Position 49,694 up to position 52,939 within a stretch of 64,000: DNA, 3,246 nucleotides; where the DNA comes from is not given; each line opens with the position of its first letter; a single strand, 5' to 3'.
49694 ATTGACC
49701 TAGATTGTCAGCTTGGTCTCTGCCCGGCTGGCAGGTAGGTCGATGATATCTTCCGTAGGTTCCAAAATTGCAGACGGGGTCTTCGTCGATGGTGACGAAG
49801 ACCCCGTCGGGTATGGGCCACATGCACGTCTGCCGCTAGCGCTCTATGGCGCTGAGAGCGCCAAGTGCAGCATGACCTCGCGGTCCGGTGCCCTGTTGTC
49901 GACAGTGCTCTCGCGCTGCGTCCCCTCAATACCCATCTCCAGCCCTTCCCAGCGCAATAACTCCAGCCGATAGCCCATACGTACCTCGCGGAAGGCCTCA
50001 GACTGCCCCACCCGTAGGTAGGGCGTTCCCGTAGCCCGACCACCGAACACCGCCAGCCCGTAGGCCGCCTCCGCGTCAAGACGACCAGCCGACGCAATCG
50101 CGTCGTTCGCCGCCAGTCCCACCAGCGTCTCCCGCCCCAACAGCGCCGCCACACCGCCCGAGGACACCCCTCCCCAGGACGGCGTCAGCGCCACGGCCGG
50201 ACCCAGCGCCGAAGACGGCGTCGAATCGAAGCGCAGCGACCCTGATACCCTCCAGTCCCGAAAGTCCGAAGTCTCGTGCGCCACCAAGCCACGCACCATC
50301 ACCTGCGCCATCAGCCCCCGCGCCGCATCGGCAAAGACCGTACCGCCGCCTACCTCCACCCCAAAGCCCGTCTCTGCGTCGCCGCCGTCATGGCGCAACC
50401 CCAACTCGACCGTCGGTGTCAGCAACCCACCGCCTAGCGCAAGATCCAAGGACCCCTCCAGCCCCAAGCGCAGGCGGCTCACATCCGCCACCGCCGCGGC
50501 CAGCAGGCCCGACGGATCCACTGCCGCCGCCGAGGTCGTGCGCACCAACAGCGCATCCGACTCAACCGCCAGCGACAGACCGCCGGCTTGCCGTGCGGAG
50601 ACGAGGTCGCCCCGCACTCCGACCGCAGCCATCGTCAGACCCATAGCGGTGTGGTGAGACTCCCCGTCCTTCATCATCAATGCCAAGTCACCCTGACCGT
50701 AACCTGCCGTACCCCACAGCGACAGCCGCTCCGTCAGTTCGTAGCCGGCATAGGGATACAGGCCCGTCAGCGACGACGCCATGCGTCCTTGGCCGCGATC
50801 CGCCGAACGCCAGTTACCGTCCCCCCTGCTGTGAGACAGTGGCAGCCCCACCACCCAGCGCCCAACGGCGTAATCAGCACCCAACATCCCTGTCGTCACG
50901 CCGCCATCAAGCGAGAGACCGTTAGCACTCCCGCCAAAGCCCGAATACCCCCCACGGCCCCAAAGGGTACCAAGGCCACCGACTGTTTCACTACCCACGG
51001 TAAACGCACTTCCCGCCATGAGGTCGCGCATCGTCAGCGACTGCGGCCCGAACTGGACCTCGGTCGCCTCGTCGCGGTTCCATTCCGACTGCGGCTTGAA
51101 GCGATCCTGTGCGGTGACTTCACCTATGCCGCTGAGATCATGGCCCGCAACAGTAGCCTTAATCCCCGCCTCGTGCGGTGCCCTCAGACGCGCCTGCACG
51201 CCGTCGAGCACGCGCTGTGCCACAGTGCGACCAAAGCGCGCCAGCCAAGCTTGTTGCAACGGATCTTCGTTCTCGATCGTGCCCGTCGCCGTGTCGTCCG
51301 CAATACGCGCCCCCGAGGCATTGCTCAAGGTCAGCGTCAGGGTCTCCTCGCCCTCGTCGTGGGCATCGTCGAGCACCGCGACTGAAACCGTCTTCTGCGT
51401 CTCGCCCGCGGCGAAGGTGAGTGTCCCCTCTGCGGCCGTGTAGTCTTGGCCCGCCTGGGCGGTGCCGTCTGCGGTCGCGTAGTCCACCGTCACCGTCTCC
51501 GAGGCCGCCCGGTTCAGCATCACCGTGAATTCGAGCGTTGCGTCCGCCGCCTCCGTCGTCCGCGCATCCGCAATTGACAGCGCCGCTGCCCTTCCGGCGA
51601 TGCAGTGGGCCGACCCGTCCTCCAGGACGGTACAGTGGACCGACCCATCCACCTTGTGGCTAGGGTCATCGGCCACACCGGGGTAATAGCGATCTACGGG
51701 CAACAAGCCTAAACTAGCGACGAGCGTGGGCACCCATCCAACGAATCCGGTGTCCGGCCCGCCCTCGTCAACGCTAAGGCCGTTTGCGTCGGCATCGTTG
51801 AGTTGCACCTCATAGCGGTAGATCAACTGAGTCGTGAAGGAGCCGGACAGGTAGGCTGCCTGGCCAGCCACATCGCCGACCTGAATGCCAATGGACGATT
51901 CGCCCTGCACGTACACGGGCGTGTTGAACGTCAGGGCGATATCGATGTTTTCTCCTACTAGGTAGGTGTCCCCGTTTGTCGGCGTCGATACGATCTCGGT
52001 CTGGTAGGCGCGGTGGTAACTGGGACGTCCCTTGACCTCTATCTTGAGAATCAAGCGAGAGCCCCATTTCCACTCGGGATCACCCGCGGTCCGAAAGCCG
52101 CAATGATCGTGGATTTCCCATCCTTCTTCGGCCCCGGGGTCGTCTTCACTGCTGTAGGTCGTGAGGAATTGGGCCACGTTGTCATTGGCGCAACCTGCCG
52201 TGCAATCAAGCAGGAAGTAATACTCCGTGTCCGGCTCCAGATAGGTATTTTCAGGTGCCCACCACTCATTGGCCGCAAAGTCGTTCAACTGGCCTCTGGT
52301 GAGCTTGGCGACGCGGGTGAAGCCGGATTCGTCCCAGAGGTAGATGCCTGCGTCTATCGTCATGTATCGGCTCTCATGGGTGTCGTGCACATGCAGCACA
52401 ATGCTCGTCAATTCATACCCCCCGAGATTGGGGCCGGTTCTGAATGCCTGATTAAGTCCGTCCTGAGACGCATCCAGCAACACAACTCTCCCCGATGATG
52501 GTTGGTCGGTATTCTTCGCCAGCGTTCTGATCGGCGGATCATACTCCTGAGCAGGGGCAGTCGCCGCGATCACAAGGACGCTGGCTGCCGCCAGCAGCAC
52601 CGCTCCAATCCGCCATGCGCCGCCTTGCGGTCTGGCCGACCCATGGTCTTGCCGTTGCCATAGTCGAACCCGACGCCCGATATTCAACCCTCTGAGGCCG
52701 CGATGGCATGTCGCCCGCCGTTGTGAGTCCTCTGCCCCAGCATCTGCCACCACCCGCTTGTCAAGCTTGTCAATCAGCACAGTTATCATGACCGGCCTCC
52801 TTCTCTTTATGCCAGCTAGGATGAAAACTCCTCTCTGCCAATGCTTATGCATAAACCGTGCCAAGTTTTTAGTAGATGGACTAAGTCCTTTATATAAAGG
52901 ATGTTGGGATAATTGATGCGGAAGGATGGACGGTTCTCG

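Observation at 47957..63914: Sigma54 enhancer-dependent tandem array of four Calx-beta/autotransporter-like surface-protein genes directly behind their putative activator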

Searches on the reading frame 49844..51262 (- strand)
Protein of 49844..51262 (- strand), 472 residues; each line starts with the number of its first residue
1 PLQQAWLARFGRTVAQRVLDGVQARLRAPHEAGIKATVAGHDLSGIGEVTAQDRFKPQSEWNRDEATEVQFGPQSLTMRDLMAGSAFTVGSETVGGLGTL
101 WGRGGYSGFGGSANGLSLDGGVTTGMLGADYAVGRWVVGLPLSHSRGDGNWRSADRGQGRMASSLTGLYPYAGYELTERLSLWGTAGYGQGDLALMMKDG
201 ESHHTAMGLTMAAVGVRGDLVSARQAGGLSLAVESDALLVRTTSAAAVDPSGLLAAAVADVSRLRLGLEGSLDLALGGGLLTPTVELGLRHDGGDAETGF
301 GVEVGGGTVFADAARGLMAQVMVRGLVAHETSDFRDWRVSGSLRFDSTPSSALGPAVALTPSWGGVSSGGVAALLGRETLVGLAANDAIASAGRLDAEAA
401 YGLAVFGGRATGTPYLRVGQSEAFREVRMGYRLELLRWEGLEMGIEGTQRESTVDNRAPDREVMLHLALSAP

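Call 10: search_protein_families(library=pfam, proteins=[window:49847-51262:-], max_evalue=10)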
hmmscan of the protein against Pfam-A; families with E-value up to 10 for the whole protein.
seq(472 aa): 2 families
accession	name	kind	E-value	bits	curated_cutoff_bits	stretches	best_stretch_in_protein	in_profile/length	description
PF03797.25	Autotransporter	-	5.2e-09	36.6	26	1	101-301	2-211/255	Autotransporter beta-domain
PF13505.12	OMP_b-brl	-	0.012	16.2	28.7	1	100-216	22-136/175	Outer membrane protein beta-barrel domain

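Call 56: predict_structure(alignment_id=A5)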
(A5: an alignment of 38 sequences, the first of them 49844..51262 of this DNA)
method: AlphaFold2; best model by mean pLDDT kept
length: 472 residues; sequences in the alignment: 38
mean_pLDDT: 77.7   pTM: 0.67
mean pLDDT of the five models: 77.7, 72.9, 72.6, 72.0, 68.4
residues with pLDDT >= 90: 125; 70-90: 234; 50-70: 62; < 50: 51
segments of 3 or more residues with pLDDT < 50: 45-76, 378-391, 470-472
pLDDT, mean of each block of 10 residues (from residue 1): 90 92 88 74 41 29 28 41 74 86 84 83 90 95 94 88 96 93 97 90 93 93 74 93 84 83 89 76 86 76 85 85 80 68 82 85 63 52 35 78 86 88 81 72 79 72 65 47
secondary structure, 60 per line:
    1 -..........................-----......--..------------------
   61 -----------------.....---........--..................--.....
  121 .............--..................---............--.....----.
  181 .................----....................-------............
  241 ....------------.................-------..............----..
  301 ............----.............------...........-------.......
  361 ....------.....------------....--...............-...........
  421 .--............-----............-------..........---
elements in order: H2-27 E33-38 H78-82 E86-93 E96-113 E116-133 E136-153 E157-168 E171-175 E180-197 E202-221 E229-244 E257-273 E281-294 E299-312 E317-329 E336-346 E354-364 H371-375 H388-391 E394-405 E410-421 E424-435 E441-452 E460-469

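Call 59: fold_search(model_id=the predicted structure, library=pdb)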
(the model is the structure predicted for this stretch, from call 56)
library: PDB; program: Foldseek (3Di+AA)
matches with E <= 10: 702; with E <= 0.001: 61
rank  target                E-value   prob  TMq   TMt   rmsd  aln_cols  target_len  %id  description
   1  9p1u_F                5.8e-06  1.00  0.31  0.32  13.7       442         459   11  beta-barrel assembly machine from Escherichia coli in an late state of LptD assembly (released 2026-03-11)
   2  5nec_A                2.3e-05  1.00  0.27  0.22  15.2       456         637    9  Crystal structure of the siderophore receptor PiuD from Pseudomonas aeruginosa (released 2018-02-07)
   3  6ofr                  2.8e-05  1.00  0.40  0.27  12.3       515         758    7  The crystal structure of the outer membrane transporter YddB from Escherichia coli (released 2019-10-02)
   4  5fp2_B                3.0e-05  1.00  0.37  0.34  13.6       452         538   11  Crystal structure of the siderophore receptor PirA from Pseudomonas aeruginosa (released 2015-12-09)
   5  6zlu_B                5.0e-05  1.00  0.28  0.19  20.4       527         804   11  Closed-closed state of the Bt1762-Bt1763 levan transport system (released 2020-11-11)
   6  2gsk_A                5.3e-05  1.00  0.38  0.32  11.1       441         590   10  Structure of the BtuB:TonB Complex (released 2006-06-13)
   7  8s34_A                6.1e-05  1.00  0.36  0.27  15.0       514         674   11  Ferric-mycobactin receptor (FemA) in complex with aeruginic acid (released 2025-02-26)
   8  5nec_B                6.4e-05  1.00  0.36  0.28  11.6       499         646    8  Crystal structure of the siderophore receptor PiuD from Pseudomonas aeruginosa (released 2018-02-07)
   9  6h7v_B                7.1e-05  1.00  0.37  0.28  12.7       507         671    8  Crystal structure of BauA, the Ferric preacinetobactin receptor from Acinetobacter baumannii (released 2018-10-10)
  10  1nqg                  7.5e-05  1.00  0.37  0.32  11.1       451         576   10  OUTER MEMBRANE COBALAMIN TRANSPORTER (BTUB) FROM E. COLI, WITH BOUND CALCIUM (released 2003-04-29)
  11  1fep                  1.1e-04  1.00  0.40  0.31  12.1       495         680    9  FERRIC ENTEROBACTIN RECEPTOR (released 1999-01-13)
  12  3kvn_X                1.1e-04  1.00  0.30  0.23  15.5       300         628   16  Crystal structure of the full-length autotransporter EstA from Pseudomonas aeruginosa (released 2010-01-26)
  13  4rvw                  1.3e-04  1.00  0.36  0.30  14.4       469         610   10  Structure of the bacterial Zn-transporter ZnuD from Neisseria meningitidis (soaked with 20 micromolar Zinc) (released 2015-08-19)
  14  5fp2_A                1.4e-04  1.00  0.35  0.33  13.7       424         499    9  Crystal structure of the siderophore receptor PirA from Pseudomonas aeruginosa (released 2015-12-09)
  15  9kn3_A                1.5e-04  1.00  0.27  0.20  16.5       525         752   11  Cryo-EM structure of LptDEM complex from Escherichia coli (released 2025-07-23)
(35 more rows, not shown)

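Call 60: search_solved_structures(query=window:49844-51262:-, max_evalue=1, show_alignments=1)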
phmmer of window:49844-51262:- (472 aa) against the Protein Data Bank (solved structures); distinct sequences matched with E-value up to 1: 3.
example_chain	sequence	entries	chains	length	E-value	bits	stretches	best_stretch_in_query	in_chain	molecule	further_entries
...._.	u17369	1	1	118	0.0056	18.7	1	257-309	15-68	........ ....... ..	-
5xbf_B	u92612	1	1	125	0.17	13.8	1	259-307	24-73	Harmonin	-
5mv8_B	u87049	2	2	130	0.2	13.6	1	259-305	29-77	cDNA FLJ51329, highly similar to Harmonin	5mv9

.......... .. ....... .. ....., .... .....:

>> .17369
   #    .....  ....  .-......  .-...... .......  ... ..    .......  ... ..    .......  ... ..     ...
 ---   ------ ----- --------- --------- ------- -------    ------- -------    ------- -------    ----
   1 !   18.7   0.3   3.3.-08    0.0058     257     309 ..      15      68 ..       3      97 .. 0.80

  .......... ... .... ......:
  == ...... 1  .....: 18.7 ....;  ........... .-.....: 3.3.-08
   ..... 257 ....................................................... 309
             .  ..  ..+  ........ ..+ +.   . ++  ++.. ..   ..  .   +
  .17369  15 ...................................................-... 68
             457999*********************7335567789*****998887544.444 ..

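Call 90: search_protein_representatives(protein=window:49847-51007:-)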
Query: 387 residues. Proteins with E-value up to 0.001 (for the whole library): 7236; up to 1e-10: 5784; up to 1e-30: 2951. The best 150 are listed.
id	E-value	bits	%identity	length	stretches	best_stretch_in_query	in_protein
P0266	1.4e-209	712.3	90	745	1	1-387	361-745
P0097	2.4e-170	583.2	74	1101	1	1-384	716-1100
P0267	1.5e-114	399.6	57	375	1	16-385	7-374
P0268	3.4e-107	375.3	56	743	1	2-380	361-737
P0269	5.9e-102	358.1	54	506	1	1-381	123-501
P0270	4.2e-91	322.3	52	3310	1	1-375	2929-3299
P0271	1.1e-90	321.0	50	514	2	4-367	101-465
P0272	2.3e-90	319.9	55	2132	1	5-357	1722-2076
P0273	3.9e-90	319.2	50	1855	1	2-376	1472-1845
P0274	1.9e-89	316.9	51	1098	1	10-384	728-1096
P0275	3.0e-89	316.2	52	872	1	5-361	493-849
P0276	3.6e-89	316.0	48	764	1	2-381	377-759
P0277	8.5e-89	314.7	51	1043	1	3-368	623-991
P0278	9.9e-89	314.5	54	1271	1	11-350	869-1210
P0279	3.9e-88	312.6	43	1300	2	2-382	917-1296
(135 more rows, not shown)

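Call 95: search_protein_families(library=ncbifam, proteins=[window:49847-51262:-], max_evalue=1)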
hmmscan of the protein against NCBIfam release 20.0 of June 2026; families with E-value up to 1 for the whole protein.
window:49847-51262:- (472 aa): 1 family
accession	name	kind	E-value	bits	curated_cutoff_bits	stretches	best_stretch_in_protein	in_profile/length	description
NF001245.0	PRK00218.1-1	equivalog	0.48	10.2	399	0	232-272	30-70/213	high frequency lysogenization protein HflD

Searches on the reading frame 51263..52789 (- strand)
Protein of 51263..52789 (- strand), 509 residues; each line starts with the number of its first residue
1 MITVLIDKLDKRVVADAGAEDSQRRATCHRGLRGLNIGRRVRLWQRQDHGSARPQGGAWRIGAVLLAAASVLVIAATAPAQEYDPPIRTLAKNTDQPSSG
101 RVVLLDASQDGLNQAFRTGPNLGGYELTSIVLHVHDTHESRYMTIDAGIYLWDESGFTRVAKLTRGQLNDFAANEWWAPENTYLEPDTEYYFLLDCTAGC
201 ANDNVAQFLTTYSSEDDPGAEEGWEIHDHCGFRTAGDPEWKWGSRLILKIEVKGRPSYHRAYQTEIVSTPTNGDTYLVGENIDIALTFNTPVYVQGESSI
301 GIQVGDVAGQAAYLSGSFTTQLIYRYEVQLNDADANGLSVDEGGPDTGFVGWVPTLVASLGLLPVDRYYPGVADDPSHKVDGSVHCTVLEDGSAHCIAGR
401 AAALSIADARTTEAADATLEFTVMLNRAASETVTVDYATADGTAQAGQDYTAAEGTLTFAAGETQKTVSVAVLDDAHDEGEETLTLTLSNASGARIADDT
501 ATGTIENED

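Call 61: search_solved_structures(query=window:51263-52789:-, max_evalue=1)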
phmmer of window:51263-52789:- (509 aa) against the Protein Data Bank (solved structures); distinct sequences matched with E-value up to 1: 17.
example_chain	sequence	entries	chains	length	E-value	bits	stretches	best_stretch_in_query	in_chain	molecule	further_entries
3us9_A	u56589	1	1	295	3.1e-18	69.1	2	429-495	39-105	Sodium/calcium exchanger 1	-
8sgi_A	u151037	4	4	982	8.7e-17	64.3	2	429-495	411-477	Sodium/calcium exchanger 1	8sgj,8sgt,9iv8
8jp0_A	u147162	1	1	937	2.9e-14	56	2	429-495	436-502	Sodium/calcium exchanger 1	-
3rb5_A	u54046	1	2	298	4e-12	48.9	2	426-497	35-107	Na/Ca exchange protein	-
3rb7_A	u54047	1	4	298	4.5e-12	48.8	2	426-497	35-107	Na/Ca exchange protein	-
2fws_A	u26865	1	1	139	6.3e-12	48.3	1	428-495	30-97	Sodium/calcium exchanger 1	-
2dpk_A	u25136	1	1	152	7.7e-12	48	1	428-495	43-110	Sodium/calcium exchanger 1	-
3gin_A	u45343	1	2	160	3e-11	46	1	428-495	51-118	Sodium/calcium exchanger 1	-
3e9t_A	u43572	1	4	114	1.6e-06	30.5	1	424-497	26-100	Na/Ca exchange protein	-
3ead_A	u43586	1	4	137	2.6e-06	29.7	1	425-497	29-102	Na/Ca exchange protein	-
2lt9_A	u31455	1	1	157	8.7e-06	28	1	417-489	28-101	Protein Slc8a3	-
2fwu_A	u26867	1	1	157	3.6e-05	26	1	418-491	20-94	Sodium/calcium exchanger 1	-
2kls_A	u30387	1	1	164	3.6e-05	26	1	418-490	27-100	Sodium/calcium exchanger 1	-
2qvk_A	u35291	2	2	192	5.9e-05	25.3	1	417-489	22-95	Sodium/calcium exchanger 1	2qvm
3e9u_A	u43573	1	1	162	0.0006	22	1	417-484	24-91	Na/Ca exchange protein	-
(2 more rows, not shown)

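Call 83: predict_structure(alignment_id=A7)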
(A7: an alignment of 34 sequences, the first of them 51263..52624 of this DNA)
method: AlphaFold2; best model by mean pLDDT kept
length: 454 residues; sequences in the alignment: 34
mean_pLDDT: 73.6   pTM: 0.51
mean pLDDT of the five models: 73.6, 73.3, 72.6, 71.4, 70.4
residues with pLDDT >= 90: 160; 70-90: 139; 50-70: 59; < 50: 96
segments of 3 or more residues with pLDDT < 50: 1-28, 280-345
pLDDT, mean of each block of 10 residues (from residue 1): 43 40 41 88 88 94 84 93 86 89 87 86 83 92 88 85 71 92 86 92 60 61 70 62 62 71 77 63 40 35 28 28 27 38 59 92 94 86 96 95 93 94 88 91 91 78
secondary structure, 60 per line:
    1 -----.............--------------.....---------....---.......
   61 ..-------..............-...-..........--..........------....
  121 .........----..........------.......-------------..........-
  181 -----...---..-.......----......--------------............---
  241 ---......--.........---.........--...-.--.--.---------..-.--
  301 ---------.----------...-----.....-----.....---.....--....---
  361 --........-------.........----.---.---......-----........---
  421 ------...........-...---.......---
elements in order: H6-18 E33-37 E47-50 E54-62 E70-83 E89-98 E101-110 E117-129 E134-143 E150-156 E170-179 E186-188 E195-201 E206-211 E226-237 E244-249 E252-260 E264-272 E329-333 E339-343 E347-351 E354-357 E363-370 E378-386 E399-404 E410-417 E427-437 E439-441 E445-451

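Call 86: fold_search(model_id=the predicted structure, library=pdb)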
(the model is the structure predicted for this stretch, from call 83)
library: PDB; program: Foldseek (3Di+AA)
matches with E <= 10: 1669; with E <= 0.001: 35
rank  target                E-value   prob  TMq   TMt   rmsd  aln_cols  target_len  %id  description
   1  2dpk                  2.8e-08  1.00  0.23  0.81   1.8       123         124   33  The Crystal Structure of the Primary Ca2+ Sensor of the Na+/Ca2+ Exchanger (released 2006-06-13)
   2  3gin_A                7.1e-08  1.00  0.22  0.79   2.7       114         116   33  Crystal structure of E454K-CBD1 (released 2009-04-21)
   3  8sgj_A                7.4e-08  1.00  0.23  0.14  23.7       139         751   29  Cryo-EM structure of human NCX1 in apo inactivated state (released 2023-10-11)
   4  3e9t_B                1.4e-07  1.00  0.22  0.82   2.5       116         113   25  Crystal structure of Apo-form Calx CBD1 domain (released 2009-09-01)
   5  3fq4_A                1.7e-07  1.00  0.21  0.81   2.7       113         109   26  Crystal structure of the Calx-beta domain of integrin beta4 (released 2009-06-23)
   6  3fso_B                2.1e-07  1.00  0.22  0.83   2.7       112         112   27  Crystal structure of the Calx-beta domain of integrin beta4, calcium soak (released 2009-06-23)
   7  3us9                  2.6e-07  1.00  0.24  0.42  14.9       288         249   14  Crystal Structure of the NCX1 Intracellular Tandem Calcium Binding Domains(CBD12) (released 2012-07-11)
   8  3fq4_B                2.9e-07  1.00  0.22  0.82   2.6       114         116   26  Crystal structure of the Calx-beta domain of integrin beta4 (released 2009-06-23)
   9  3gin_B                2.9e-07  1.00  0.22  0.80   2.6       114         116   34  Crystal structure of E454K-CBD1 (released 2009-04-21)
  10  8jp0                  3.0e-07  1.00  0.22  0.14  23.7       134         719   29  structure of human sodium-calciumexchanger NCX1 (released 2024-01-03)
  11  3h6a_B                4.4e-07  1.00  0.22  0.82   2.7       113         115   26  Structure of the Calx-beta domain of integrin beta4 crystallized in the presence of calcium (released 2009-06-23)
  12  3ead_B                5.1e-07  1.00  0.22  0.84   1.9       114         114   27  Crystal structure of CALX-CBD1 (released 2009-09-08)
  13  3e9t_A                5.3e-07  1.00  0.22  0.86   1.6       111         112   27  Crystal structure of Apo-form Calx CBD1 domain (released 2009-09-01)
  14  3ead_C                5.6e-07  1.00  0.21  0.80   2.3       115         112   25  Crystal structure of CALX-CBD1 (released 2009-09-08)
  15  3ead_A                8.9e-07  1.00  0.22  0.87   1.6       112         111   28  Crystal structure of CALX-CBD1 (released 2009-09-08)
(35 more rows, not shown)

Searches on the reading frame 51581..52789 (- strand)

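Call 10: search_protein_families(library=pfam, proteins=[window:51581-52789:-], max_evalue=10)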
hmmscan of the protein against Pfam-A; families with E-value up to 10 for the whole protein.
seq(403 aa): 1 family
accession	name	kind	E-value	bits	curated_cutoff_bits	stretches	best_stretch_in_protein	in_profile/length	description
PF16426.10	DUF5023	-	0.056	13.5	25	1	139-220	45-125/197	Domain of unknown function (DUF5023)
